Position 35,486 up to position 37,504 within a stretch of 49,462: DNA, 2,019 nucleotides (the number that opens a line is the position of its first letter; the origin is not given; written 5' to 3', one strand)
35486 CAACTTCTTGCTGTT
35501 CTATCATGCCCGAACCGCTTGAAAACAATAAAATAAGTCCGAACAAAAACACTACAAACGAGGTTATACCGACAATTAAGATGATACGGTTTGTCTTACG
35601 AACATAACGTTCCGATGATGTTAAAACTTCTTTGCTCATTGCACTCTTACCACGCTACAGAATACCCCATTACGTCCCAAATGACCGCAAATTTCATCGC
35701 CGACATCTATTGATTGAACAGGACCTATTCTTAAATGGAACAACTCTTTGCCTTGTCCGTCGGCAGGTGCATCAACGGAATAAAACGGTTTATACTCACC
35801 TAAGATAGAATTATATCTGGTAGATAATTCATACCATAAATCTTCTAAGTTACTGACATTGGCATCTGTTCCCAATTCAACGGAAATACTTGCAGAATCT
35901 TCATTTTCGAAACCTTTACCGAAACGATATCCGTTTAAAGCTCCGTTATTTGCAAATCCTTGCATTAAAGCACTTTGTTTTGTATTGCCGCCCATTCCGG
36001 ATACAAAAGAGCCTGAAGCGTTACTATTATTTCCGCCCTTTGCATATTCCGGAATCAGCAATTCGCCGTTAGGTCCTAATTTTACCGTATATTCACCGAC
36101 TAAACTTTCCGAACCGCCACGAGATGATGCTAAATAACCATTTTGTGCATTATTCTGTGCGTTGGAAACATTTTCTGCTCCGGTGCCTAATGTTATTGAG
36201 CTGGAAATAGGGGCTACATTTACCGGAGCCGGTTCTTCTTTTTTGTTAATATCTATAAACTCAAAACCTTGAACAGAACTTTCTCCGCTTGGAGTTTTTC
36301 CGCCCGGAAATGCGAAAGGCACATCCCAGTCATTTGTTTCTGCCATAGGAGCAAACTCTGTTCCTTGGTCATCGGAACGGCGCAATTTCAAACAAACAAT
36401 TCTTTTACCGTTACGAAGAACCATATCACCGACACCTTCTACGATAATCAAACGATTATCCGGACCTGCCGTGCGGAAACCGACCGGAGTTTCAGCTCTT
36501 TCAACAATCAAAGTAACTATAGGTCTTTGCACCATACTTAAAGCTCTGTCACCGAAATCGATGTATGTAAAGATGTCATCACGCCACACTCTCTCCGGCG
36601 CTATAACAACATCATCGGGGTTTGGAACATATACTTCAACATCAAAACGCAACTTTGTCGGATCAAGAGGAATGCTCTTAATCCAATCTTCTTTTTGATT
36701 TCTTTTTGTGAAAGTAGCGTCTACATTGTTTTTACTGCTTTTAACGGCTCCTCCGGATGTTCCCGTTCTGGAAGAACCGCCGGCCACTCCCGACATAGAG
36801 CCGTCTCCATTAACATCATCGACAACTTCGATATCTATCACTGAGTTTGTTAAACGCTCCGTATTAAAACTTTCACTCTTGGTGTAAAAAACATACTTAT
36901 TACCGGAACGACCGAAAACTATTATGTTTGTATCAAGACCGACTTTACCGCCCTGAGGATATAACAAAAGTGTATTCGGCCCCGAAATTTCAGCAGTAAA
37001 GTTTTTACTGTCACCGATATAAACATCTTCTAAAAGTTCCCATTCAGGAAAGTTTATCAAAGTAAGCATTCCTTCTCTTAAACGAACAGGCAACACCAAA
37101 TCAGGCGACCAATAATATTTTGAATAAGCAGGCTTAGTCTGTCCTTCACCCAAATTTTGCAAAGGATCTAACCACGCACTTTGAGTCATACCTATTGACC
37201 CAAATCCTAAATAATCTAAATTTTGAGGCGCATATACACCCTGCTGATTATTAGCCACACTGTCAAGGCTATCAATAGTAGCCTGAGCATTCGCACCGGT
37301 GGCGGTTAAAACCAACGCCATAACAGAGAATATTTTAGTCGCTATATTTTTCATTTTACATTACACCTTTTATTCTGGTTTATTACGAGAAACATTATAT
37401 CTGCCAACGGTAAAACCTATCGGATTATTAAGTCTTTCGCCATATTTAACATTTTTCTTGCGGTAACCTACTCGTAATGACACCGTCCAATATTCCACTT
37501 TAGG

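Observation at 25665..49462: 24-kb VirB-type T4SS operon combining rvh-like gene order with Cag-like gigantism; more than half of it encodes proteins of no recognisable family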

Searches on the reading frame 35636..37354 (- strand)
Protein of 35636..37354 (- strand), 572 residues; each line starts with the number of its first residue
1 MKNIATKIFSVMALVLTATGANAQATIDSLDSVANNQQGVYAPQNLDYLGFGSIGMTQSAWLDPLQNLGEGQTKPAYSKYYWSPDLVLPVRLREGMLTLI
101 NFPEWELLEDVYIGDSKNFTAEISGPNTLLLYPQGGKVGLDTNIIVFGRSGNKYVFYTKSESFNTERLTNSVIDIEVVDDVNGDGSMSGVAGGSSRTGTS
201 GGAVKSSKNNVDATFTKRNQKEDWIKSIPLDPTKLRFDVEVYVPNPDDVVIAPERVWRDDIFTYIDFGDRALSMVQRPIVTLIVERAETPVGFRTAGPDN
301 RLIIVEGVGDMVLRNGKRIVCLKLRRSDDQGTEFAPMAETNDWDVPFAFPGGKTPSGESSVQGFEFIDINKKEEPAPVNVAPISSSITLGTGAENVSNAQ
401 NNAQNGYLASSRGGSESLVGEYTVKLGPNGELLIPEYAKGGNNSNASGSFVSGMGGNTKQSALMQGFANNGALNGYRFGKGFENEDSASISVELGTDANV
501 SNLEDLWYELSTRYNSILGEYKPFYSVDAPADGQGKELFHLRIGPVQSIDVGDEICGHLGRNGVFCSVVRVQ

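Call 3: search_protein_families(library=pfam, proteins=[window:35636-37354:-], max_evalue=0.01)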
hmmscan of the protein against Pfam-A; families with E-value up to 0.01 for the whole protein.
window:35636-37354:- (572 aa): 1 family
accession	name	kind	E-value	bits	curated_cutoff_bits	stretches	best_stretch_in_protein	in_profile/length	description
PF03524.21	CagX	-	1.6e-13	51.4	34.2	1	78-322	4-195/198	Conjugal transfer protein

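Call 21: search_solved_structures(query=window:35636-37354:-, max_evalue=0.01)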
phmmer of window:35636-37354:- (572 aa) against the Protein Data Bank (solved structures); distinct sequences matched with E-value up to 0.01: 0.

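Call 25: search_protein_families(library=ncbifam, proteins=[window:35636-37354:-], max_evalue=0.1)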
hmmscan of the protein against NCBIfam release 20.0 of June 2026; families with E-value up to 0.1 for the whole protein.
window:35636-37354:- (572 aa): 1 family
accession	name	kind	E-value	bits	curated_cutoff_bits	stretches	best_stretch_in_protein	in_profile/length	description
TIGR02781.1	VirB9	equivalog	2.4e-09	37.2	217.7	2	82-163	35-112/248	P-type conjugative transfer protein VirB9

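Call 26: find_homologous_proteins(query=window:35636-37354:-, max_evalue=0.00001)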
Query window:35636-37354:- (572 aa): 1440 proteins with E <= 0.00001 among 8000 candidates; the best 120 are listed.
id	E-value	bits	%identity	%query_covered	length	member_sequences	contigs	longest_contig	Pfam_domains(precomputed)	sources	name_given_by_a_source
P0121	0.0e+0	1281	99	100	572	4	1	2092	PF03524.22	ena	-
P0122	0.0e+0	1031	79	100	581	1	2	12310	PF03524.22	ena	-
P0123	7.1e-284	961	75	100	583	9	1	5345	PF03524.22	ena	-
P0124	1.4e-278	943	73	100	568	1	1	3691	PF03524.22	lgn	-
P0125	6.5e-254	862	69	100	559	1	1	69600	PF03524.22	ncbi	-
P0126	1.3e-253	861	69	100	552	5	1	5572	PF03524.22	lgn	-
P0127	9.4e-252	855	69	100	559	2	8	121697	PF03524.22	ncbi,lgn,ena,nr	ncbi:MAG: TrbG/VirB9 family P-type conjugative transfer protein [Alphaproteobacteria bacterium]|nr:T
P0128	1.4e-251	854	69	100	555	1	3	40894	PF03524.22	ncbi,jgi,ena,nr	ncbi:MAG: hypothetical protein E7016_03430 [Alphaproteobacteria bacterium]|nr:hypothetical protein [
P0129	4.3e-251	852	69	100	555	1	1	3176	PF03524.22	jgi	-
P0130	6.6e-251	852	69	100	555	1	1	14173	PF03524.22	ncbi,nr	ncbi:MAG: TrbG/VirB9 family P-type conjugative transfer protein [Alphaproteobacteria bacterium]|nr:T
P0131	2.1e-250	850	69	100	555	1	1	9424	PF03524.22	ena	-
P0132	2.2e-250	850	69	100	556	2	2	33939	PF03524.22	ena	-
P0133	2.3e-248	843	69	100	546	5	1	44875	PF03524.22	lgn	-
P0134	1.3e-245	834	67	100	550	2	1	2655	PF03524.22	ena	-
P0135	3.0e-245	833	67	100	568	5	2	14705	PF03524.22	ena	-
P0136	4.6e-234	796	64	100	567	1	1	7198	PF03524.22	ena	-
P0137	1.4e-232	791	63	100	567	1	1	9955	PF03524.22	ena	-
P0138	3.0e-229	780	65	100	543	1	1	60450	PF03524.22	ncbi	-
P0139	3.8e-229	780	62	100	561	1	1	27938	PF03524.22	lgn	-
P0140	1.7e-226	771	62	99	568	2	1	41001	PF03524.22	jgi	-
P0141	6.4e-225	766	64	100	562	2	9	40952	PF03524.22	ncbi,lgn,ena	-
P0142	7.2e-225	766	61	100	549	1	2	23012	PF03524.22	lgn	-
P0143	1.3e-223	762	62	100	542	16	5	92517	PF03524.22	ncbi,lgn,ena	-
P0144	9.1e-223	759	62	100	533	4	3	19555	PF03524.22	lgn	-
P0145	2.5e-221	754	62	100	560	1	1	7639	PF03524.22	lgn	-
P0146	1.2e-220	752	62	100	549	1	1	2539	PF03524.22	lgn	-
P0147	1.4e-220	752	62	100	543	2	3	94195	PF03524.22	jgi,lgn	jgi:hypothetical protein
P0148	4.5e-220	750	61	100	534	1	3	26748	PF03524.22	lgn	-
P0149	7.7e-220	749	62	100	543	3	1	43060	PF03524.22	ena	-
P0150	1.1e-219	749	60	100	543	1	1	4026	PF03524.22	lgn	-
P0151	9.4e-219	746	61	100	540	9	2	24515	PF03524.22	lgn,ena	-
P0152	4.5e-218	743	62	100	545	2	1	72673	PF03524.22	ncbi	-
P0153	1.5e-217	742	62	100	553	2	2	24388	PF03524.22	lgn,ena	-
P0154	2.6e-217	741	61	100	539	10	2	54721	PF03524.22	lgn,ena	-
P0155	4.9e-217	740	60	100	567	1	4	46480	PF03524.22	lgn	-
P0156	6.0e-216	736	62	97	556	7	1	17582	PF03524.22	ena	-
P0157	8.8e-216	736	63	97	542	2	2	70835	PF03524.22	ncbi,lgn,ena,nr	ncbi:MAG TPA: hypothetical protein DIC64_03325 [Alphaproteobacteria bacterium]|nr:hypothetical prote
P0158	2.8e-215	734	62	98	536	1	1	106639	PF03524.22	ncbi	-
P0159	4.0e-215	734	61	100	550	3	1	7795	PF03524.22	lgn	-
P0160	4.1e-215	734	61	100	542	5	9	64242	PF03524.22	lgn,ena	-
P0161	4.2e-215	734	61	100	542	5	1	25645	PF03524.22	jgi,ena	-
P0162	5.2e-215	733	61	100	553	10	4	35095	PF03524.22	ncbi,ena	-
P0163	8.5e-215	733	63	97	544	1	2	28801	PF03524.22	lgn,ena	-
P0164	9.5e-215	732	60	100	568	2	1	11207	PF03524.22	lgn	-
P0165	1.0e-214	732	59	100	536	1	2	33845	PF03524.22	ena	-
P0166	2.4e-214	731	60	100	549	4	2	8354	PF03524.22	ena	-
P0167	3.1e-214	731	60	100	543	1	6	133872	PF03524.22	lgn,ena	-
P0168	3.8e-214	730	61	100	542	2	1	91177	PF03524.22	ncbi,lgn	-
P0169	4.1e-214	730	61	100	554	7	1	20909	PF03524.22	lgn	-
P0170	4.6e-214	730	60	100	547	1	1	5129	PF03524.22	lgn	-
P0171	4.6e-214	730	61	100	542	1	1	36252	PF03524.22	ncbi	-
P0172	5.3e-214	730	61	100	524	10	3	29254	PF03524.22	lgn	-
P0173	7.5e-214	729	62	100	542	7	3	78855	PF03524.22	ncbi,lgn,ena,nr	ncbi:MAG: TrbG/VirB9 family P-type conjugative transfer protein [Alphaproteobacteria bacterium]|nr:T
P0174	7.9e-214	729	61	100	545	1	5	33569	PF03524.22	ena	-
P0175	8.4e-214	729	60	100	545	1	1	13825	PF03524.22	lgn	-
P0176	8.8e-214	729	61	100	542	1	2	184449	PF03524.22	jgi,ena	-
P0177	1.5e-213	729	60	100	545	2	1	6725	PF03524.22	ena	-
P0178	3.8e-213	727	61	100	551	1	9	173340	PF03524.22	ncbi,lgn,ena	-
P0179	4.1e-213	727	60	100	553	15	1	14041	PF03524.22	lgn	-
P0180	6.4e-213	726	61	100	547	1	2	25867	PF03524.22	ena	-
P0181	6.5e-213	726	70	64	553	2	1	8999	PF03524.22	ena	-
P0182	1.2e-212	725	61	100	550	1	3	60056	PF03524.22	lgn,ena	-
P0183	1.7e-212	725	60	100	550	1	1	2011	PF03524.22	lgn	-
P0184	2.1e-212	725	60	100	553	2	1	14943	PF03524.22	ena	-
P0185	2.5e-212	724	60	100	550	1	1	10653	PF03524.22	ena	-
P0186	3.0e-212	724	61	99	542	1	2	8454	PF03524.22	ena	-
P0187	3.0e-212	724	61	100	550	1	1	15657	PF03524.22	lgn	-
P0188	3.3e-212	724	68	65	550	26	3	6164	PF03524.22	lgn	-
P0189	3.9e-212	724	59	100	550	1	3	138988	PF03524.22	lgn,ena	-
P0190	3.9e-212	724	59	100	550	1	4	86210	PF03524.22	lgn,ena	-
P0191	4.4e-212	724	69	65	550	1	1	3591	PF03524.22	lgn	-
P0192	4.5e-212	724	61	100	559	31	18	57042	PF03524.22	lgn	-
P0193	4.7e-212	724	61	100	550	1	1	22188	PF03524.22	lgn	-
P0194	5.0e-212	723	60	100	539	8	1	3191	PF03524.22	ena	-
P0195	5.7e-212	723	60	100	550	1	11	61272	PF03524.22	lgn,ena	-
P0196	6.0e-212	723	60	100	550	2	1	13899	PF03524.22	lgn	-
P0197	6.8e-212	723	60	100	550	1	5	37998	PF03524.22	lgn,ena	-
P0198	8.1e-212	723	60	100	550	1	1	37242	PF03524.22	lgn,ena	-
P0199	1.0e-211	722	60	100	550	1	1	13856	PF03524.22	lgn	-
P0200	1.4e-211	722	59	100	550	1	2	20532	PF03524.22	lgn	-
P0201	1.4e-211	722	60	100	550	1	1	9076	PF03524.22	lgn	-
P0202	1.5e-211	722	60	100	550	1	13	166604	PF03524.22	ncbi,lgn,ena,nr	ncbi:MAG: TrbG/VirB9 family P-type conjugative transfer protein [Alphaproteobacteria bacterium]|nr:T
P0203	1.7e-211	722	60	100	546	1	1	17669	PF03524.22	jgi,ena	-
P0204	2.0e-211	721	59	100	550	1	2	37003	PF03524.22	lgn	-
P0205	2.5e-211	721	61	100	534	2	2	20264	PF03524.22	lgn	-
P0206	1.2e-210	719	59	100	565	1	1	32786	PF03524.22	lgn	-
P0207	3.0e-210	718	59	100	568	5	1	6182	PF03524.22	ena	-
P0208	3.8e-210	717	59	100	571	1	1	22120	PF03524.22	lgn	-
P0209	8.6e-210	716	60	100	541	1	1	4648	PF03524.22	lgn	-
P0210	2.1e-209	715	62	96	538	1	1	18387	PF03524.22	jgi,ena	-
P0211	6.7e-209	713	59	100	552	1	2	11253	PF03524.22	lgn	-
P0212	2.1e-208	711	58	100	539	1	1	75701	PF03524.22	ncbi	-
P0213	2.1e-207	708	60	100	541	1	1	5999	PF03524.22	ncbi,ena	-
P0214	1.9e-206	705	59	100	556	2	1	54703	PF03524.22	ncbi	-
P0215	1.1e-205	702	59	100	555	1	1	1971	PF03524.22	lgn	-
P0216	2.3e-205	701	57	100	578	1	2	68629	PF03524.22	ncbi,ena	-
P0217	3.3e-204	698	59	100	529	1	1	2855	PF03524.22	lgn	-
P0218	3.2e-202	691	56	99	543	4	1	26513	PF05036.19,PF03524.22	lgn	-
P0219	2.8e-201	688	58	97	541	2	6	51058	PF05036.19,PF03524.22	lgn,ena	-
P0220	1.8e-200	685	58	100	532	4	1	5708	PF03524.22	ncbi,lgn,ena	-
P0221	1.9e-200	685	58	99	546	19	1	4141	PF05036.19,PF03524.22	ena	-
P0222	5.1e-200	684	68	62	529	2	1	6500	PF03524.22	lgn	-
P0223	7.1e-200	683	57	99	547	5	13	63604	PF05036.19,PF03524.22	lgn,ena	-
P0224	2.0e-199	682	56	98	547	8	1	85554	PF03524.22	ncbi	-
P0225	3.7e-199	681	57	97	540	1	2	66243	PF05036.19,PF03524.22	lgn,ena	-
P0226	8.3e-199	680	57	99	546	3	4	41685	PF05036.19,PF03524.22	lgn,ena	-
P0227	1.2e-198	679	66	60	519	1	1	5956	PF03524.22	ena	-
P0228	1.4e-198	679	57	100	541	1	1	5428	PF03524.22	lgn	-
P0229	1.5e-198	679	56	99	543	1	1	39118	PF05036.19,PF03524.22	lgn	-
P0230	3.8e-198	678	57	98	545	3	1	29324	PF05036.19,PF03524.22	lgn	-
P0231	4.6e-198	677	56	99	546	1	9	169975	PF05036.19,PF03524.22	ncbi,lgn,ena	-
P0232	5.8e-198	677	56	99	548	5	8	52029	PF03524.22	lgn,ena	-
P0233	6.7e-198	677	55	100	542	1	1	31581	PF03524.22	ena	-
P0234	9.0e-198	676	56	97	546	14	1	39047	PF05036.19,PF03524.22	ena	-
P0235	1.1e-197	676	55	97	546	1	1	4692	PF05036.19,PF03524.22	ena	-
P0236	1.1e-197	676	58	99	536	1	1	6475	PF03524.22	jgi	-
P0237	2.0e-197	675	56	99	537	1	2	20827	PF03524.22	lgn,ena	-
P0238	2.5e-197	675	55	99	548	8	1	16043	PF05036.19,PF03524.22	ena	-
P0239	3.4e-197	674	67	61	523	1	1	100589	PF03524.22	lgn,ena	-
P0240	4.2e-197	674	54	99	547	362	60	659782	PF05036.19,PF03524.22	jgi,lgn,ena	-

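Call 28: find_related_loci(query=A1, collection=genome_contigs, flank=10000)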
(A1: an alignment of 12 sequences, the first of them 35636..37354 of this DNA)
Query A1 (572 aa) in genome_contigs; peptide patterns used: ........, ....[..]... (x = any residue, [..] = any of these).
266 stretches matched a pattern; 231 encode a relative of the query (tblastn E <= 1e-3); the best 80 are kept; 80 distinct loci.
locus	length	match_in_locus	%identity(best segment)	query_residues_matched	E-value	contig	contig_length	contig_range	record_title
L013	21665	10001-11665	69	1-572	0e+0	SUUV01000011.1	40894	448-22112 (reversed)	MAG: Alphaproteobacteria bacterium isolate SIG55 NODE_21166_length_40894_cov_2.845586, whole genome shotgun sequence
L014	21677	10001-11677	69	1-572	0e+0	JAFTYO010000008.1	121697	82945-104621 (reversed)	MAG: Alphaproteobacteria bacterium isolate RGIG4267 Roe_deer_Colon.Co__c345518, whole genome shotgun sequence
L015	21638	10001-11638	69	1-572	0e+0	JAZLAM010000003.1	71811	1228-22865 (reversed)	MAG: Alphaproteobacteria bacterium isolate T1900045076_TC20190070.MAGScoT_cleanbin_000006 SGB_4637_k141_1298105, whole g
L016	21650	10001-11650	67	1-572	0e+0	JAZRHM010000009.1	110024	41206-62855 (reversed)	MAG: Alphaproteobacteria bacterium isolate T1900045481_YK20190175.MAGScoT_cleanbin_000003 SGB_7321_k141_2028243, whole g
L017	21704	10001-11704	67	1-572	0e+0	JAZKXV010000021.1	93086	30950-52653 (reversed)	MAG: Alphaproteobacteria bacterium isolate T1900045114_TC20190108.MAGScoT_cleanbin_000007 SGB_4803_k141_1690534, whole g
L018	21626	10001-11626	62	1-572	0e+0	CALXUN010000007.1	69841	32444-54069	MAG: uncultured Alphaproteobacteria bacterium isolate BRZ_FB__bin86 genome assembly, contig: BRZ_FB__NODE_532_length_698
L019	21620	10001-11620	61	1-572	0e+0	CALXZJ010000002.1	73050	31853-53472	MAG: uncultured Alphaproteobacteria bacterium isolate BRZ_EQ__bin53 genome assembly, contig: BRZ_EQ__NODE_831_length_730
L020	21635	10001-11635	62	1-572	0e+0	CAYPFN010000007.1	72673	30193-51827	MAG TPA_asm: uncultured Azospirillaceae bacterium isolate SRP141132_co1_303 genome assembly, contig: NODE_155_length_726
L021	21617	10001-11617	61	1-572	0e+0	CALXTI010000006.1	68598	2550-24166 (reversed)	MAG: uncultured Alphaproteobacteria bacterium isolate BRZ_LA__bin12 genome assembly, contig: BRZ_LA__NODE_207_length_685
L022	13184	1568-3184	62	18-572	0e+0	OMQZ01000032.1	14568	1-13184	uncultured Rhodospirillaceae bacterium isolate RUG803 genome assembly, contig: k87_6068733, whole genome shotgun sequenc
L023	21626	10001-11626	62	1-572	0e+0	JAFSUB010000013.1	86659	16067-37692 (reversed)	MAG: Alphaproteobacteria bacterium isolate RGIG3474 Goat_Rumen.Co__c945790, whole genome shotgun sequence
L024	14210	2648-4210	63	23-572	0e+0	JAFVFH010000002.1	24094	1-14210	MAG: Alphaproteobacteria bacterium isolate RGIG5118 Roe_deer_Rumen.Co__c34419, whole genome shotgun sequence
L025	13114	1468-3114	59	1-572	0e+0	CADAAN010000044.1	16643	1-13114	MAG: uncultured proteobacterium isolate RUG13121 genome assembly, contig: RUG13121_asm_44, whole genome shotgun sequence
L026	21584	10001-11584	63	17-572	0e+0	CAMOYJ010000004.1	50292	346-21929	MAG: uncultured Alphaproteobacteria bacterium isolate SRR873604_bin.135_metaWRAP_v1.3_MAG genome assembly, contig: NODE_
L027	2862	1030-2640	61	2-572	0e+0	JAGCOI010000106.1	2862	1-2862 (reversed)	MAG: Alphaproteobacteria bacterium isolate RGIG9974 Yak_Reticulum-3__c599511, whole genome shotgun sequence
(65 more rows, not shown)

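Call 76: search_protein_families(library=pfam, alignment_id=A1, max_evalue=0.1)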
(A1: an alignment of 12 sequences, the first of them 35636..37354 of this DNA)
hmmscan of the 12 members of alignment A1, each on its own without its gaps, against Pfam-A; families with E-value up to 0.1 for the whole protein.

A. member 1, window:35636-37354:- (572 aa): 2 families
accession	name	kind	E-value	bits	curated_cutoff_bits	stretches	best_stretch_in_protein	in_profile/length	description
PF03524.21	CagX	-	1.6e-13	51.4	34.2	1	78-322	4-195/198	Conjugal transfer protein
PF13629.12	T2SS-T3SS_pil_N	-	0.039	14.1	23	1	92-154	7-64/72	Pilus formation protein N terminal region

B. families by the number of members that match (of 12 scanned): 3 families
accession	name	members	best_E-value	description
PF03524.21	CagX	12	1.6e-13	Conjugal transfer protein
PF05036.18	SPOR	11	2.7e-06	SPOR domain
PF13629.12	T2SS-T3SS_pil_N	6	0.0004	Pilus formation protein N terminal region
